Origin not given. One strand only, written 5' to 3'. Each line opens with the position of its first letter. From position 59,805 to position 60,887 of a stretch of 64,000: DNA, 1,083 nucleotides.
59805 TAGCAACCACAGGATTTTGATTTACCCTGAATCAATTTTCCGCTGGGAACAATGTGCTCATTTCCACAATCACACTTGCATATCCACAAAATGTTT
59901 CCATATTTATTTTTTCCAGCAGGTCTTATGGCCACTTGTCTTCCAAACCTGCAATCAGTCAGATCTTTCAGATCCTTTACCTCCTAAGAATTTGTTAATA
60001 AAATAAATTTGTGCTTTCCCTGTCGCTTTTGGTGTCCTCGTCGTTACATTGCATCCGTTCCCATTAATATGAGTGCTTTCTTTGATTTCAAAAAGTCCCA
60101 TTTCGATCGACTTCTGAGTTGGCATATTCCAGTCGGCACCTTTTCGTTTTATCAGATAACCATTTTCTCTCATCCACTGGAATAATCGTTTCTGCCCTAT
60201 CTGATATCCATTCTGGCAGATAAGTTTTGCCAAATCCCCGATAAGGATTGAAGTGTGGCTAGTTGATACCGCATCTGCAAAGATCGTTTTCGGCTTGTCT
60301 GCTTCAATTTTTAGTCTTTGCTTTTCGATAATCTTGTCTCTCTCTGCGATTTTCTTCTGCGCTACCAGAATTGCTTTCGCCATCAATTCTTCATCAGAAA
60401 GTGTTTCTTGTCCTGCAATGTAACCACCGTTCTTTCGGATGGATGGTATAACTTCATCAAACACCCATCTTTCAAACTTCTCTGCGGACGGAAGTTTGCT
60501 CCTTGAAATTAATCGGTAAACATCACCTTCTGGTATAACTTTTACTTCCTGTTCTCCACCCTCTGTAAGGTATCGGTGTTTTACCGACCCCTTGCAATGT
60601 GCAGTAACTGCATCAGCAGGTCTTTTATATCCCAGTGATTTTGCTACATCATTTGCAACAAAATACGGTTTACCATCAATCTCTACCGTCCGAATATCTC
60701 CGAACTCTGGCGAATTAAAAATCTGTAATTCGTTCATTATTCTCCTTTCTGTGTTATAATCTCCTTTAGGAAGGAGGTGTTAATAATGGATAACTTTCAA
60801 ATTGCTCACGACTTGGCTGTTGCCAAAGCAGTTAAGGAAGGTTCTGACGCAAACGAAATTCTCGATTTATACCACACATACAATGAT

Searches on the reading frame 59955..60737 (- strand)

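Call 31: search_protein_families(library=pfam, proteins=[window:59955-60737:-], max_evalue=0.001)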
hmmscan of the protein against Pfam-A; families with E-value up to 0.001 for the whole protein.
window:59955-60737:- (260 aa): 2 families
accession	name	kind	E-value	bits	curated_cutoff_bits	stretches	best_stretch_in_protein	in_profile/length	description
PF03374.19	ANT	-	9.6e-31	106.8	25.3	1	143-251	3-106/108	Phage antirepressor protein KilAC domain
PF02498.22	Bro-N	-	6.5e-23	81.6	25.6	1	14-98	1-96/96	BRO family, N-terminal domain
